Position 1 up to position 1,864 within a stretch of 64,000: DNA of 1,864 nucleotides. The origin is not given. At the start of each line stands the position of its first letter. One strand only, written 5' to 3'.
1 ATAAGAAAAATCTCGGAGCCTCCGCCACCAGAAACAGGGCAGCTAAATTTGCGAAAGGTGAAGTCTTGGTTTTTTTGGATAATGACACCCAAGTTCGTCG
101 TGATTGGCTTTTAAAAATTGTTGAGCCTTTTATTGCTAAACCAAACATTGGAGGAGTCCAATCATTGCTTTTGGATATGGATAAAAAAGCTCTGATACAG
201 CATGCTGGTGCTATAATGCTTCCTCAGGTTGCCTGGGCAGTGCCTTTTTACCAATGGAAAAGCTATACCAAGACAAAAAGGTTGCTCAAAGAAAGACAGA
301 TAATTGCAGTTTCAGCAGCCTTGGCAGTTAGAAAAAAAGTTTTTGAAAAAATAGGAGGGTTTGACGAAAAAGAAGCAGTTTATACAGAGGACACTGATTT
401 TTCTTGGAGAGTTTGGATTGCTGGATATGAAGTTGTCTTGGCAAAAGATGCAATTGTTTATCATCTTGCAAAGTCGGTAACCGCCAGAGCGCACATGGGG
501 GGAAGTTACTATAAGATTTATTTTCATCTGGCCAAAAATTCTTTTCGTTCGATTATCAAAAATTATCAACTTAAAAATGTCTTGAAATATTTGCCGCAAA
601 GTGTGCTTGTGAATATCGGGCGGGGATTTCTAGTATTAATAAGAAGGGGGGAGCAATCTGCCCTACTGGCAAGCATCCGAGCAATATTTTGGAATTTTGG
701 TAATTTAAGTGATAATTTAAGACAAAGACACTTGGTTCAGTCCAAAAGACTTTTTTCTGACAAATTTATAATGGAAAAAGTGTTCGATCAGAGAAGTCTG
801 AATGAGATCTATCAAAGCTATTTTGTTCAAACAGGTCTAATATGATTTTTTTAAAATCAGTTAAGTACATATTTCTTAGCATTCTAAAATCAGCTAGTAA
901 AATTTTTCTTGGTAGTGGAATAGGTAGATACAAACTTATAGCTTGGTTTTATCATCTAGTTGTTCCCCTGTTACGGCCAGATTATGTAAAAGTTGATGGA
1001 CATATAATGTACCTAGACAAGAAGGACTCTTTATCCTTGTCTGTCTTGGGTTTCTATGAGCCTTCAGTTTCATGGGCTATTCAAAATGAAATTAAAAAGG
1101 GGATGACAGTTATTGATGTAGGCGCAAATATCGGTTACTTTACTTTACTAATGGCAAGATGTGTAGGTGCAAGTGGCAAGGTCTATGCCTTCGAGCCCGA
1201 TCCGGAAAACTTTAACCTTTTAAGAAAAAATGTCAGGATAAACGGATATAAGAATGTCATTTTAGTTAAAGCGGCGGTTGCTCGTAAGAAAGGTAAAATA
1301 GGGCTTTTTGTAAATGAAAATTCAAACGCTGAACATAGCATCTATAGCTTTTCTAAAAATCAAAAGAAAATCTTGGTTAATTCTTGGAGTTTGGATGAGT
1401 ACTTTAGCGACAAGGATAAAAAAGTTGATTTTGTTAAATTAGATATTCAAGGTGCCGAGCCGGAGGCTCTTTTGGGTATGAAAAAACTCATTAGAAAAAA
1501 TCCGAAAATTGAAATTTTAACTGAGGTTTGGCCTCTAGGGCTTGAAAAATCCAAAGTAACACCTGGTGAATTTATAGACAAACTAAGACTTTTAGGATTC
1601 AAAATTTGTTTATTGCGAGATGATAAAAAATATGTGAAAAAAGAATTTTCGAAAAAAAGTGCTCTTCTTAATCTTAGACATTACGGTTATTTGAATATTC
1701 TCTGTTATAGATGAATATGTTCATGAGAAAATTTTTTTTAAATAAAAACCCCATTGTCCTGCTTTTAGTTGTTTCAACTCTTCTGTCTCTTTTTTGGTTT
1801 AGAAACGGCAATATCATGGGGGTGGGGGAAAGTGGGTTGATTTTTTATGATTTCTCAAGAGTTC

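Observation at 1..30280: A ~30-kb co-directional glycan-assembly supercluster dominated by extracytoplasmic GT-C enzymes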

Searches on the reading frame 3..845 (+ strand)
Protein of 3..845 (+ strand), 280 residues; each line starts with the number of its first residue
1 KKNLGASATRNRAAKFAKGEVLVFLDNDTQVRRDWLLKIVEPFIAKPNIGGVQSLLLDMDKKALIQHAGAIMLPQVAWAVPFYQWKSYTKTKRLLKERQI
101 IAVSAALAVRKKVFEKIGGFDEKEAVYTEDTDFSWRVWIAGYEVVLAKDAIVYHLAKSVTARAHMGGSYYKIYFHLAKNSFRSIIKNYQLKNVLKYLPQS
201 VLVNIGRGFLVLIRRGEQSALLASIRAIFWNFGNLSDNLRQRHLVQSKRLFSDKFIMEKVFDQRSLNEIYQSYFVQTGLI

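Call 4: search_protein_families(library=pfam, proteins=[window:66-845:+], max_evalue=0.01)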
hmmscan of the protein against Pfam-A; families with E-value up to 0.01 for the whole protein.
window:66-845:+ (259 aa): 5 families
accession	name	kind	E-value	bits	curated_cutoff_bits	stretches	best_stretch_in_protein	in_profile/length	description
PF13632.12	Glyco_trans_2_3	-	6.5e-11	42.9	27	1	2-142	3-131/198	Glycosyl transferase family group 2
PF13506.12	Glyco_transf_21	-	3.3e-07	30.4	21.7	1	2-137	35-158/174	Glycosyl transferase family 21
PF13641.12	Glyco_tranf_2_3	-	4.2e-06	27.4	27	1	2-136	91-214/230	Glycosyltransferase like family 2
PF00535.33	Glycos_transf_2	-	0.00056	20.3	23.3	1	2-97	83-168/168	Glycosyl transferase family 2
PF02709.20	Glyco_transf_7C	-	0.00065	19.7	23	1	85-128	23-67/78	N-terminal domain of galactosyltransferase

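Call 20: search_protein_families(library=ncbifam, proteins=[window:3-845:+], max_evalue=0.01)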
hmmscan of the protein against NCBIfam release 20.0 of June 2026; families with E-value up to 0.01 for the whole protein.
window:3-845:+ (280 aa): 12 families
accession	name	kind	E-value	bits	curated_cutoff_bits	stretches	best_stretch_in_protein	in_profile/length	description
TIGR03965.1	mycofact_glyco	equivalog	8.3e-17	61.2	280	2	103-155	230-281/467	mycofactocin biosynthesis glycosyltransferase MftF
NF038299.1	EPS_HpsN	equivalog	1.4e-13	50.5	425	1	8-197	71-263/317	hormogonium polysaccharide biosynthesis glycosyltransferase HpsN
NF041875.1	EPS_EpsD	equivalog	1.9e-13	50.5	370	1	2-165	63-217/325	exopolysaccharide biosynthesis glycosyltransferase EpsD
TIGR04283.1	glyco_like_mftF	equivalog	1.2e-08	34.9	182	1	11-151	65-182/221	TIGR04283 family arsenosugar biosynthesis glycosyltransferase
TIGR03937.1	PgaC_IcaA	equivalog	3.3e-08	32.9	422.3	1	100-155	197-251/407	poly-beta-1,6-N-acetyl-D-glucosamine synthase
TIGR03472.1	HpnI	equivalog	3.9e-08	32.5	310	1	17-151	125-249/373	bacteriohopanetetrol glucosamine biosynthesis glycosyltransferase HpnI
NF041394.1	GtaseAglG_Halo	equivalog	1.8e-07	30.7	440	1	2-154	66-215/304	glucosyl-dolichyl phosphate glucuronosyltransferase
NF038302.1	EPS_HpsE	equivalog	7.6e-06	25.1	300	1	4-153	72-221/307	hormogonium polysaccharide biosynthesis glycosyltransferase HpsE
NF050819.1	PolSacchBiosHfsG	equivalog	8e-06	25.2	500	1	2-213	75-275/302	polysaccharide biosynthesis protein HfsG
TIGR01556.1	rhamnosyltran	subfamily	8.3e-06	25.2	200.55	1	22-213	77-262/281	rhamnosyltransferase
TIGR03030.1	CelA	equivalog_domain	0.0017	16.4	699.1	0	104-157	310-360/714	UDP-forming cellulose synthase catalytic subunit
NF047683.1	TeichurnBiosyTuaG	equivalog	0.0091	15.7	400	0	1-41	69-109/252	teichuronic acid biosynthesis protein TuaG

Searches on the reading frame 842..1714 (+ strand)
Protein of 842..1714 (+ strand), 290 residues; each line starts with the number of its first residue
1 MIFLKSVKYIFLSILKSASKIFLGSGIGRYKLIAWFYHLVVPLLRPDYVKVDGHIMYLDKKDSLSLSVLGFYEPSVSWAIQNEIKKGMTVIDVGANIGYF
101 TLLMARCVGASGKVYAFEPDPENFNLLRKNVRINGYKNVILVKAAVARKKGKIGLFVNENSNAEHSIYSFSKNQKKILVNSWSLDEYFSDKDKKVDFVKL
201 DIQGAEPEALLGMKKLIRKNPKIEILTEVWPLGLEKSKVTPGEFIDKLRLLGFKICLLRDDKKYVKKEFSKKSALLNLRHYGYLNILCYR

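Call 4: search_protein_families(library=pfam, proteins=[window:842-1714:+], max_evalue=0.01)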
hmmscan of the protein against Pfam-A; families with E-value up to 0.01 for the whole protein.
window:842-1714:+ (290 aa): 10 families
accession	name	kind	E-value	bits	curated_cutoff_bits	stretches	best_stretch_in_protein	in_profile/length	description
PF05050.19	Methyltransf_21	-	1.1e-21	78.1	22.7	1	92-254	1-172/173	Methyltransferase FkbM domain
PF02475.24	TRM5-TYW2_MTfase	-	3.5e-09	37.2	28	1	80-142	30-91/164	TRM5/TYW2 methyltransferase domain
PF05575.17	V_cholerae_RfbT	-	1.2e-08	35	27.9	1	78-224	71-221/286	Vibrio cholerae RfbT protein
PF01135.25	PCMT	-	1.1e-06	29.1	20.3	1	83-143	70-130/210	Protein-L-isoaspartate(D-aspartate) O-methyltransferase (PCMT)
PF13847.12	Methyltransf_31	-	1.5e-05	25.2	27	1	84-141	1-58/145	Methyltransferase domain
PF01728.25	FtsJ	-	0.00039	20.8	24.1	1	84-134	19-68/181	FtsJ-like methyltransferase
PF01596.23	Methyltransf_3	-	0.00075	19.3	22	1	84-149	42-107/204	O-methyltransferase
PF13489.12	Methyltransf_23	-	0.0017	18.6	27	1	84-132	20-61/164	Methyltransferase domain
PF08704.16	GCD14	-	0.004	17.3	26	1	72-151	25-105/247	tRNA methyltransferase complex GCD14 subunit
PF13649.12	Methyltransf_25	-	0.0057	17.7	27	0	90-146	1-55/97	Methyltransferase domain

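Call 49: search_protein_families(library=ncbifam, proteins=[window:842-1714:+], max_evalue=0.0001)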
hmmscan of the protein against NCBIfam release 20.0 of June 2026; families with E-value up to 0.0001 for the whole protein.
window:842-1714:+ (290 aa): 10 families
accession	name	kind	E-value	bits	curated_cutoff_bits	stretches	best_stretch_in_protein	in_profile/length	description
TIGR01444.1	fkbM_fam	subfamily_domain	1e-32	113.6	37.7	1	89-224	1-139/143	FkbM family methyltransferase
TIGR02469.1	CbiT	equivalog_domain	1.4e-09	38.2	78.3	1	83-148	16-80/124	precorrin-6Y C5,15-methyltransferase (decarboxylating) subunit CbiT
NF010549.0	PRK13942.1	equivalog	4.5e-09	36.1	282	1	83-142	74-133/215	protein-L-isoaspartate O-methyltransferase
NF001556.0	PRK00377.1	equivalog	4e-08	33.3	238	1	83-146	37-101/198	cobalt-precorrin-6Y C(15)-methyltransferase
NF047824.1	tRNAwyosineTaw2Meth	equivalog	7.3e-08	32.4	350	1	86-143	93-149/245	tRNA(Phe) (4-demethylwyosine(37)-C(7)) aminocarboxypropyltransferase Taw2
NF010550.0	PRK13943.1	equivalog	1.3e-07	31.1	359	1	82-143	76-137/322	protein-L-isoaspartate O-methyltransferase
NF008823.0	PRK11873.1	subfamily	1.7e-07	31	263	1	82-142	73-133/272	arsenite methyltransferase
NF041536.1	ArsM_DUF2284_UU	exception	6.7e-06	24.7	575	1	83-156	73-146/459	arsenite methyltransferase/DUF2284 domain selenoprotein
TIGR00080.1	pimt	equivalog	7.6e-06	25.9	159.05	1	83-144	74-135/216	protein-L-isoaspartate O-methyltransferase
TIGR04364.1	methyltran_FxLD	equivalog_domain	3.1e-05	23.2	320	1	81-144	77-139/394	methyltransferase, FxLD system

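Call 73: find_encoding_contigs(protein=window:842-1714:+, flank=10000, max_places=4)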
Protein window:842-1714:+ (290 aa): 3 contigs read that carry it; 1 place shown.
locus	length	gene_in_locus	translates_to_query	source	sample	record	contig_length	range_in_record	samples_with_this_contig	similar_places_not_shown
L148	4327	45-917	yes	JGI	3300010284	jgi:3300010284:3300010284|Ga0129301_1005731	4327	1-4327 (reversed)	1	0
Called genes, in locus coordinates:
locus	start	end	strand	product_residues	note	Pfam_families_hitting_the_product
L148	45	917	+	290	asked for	PF05575:V_cholerae_RfbT, PF01135:PCMT (weak), PF02475:TRM5-TYW2_MTfase, PF13847:Methyltransf_31 (faint), PF05050:Methyltransf_21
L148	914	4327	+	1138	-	?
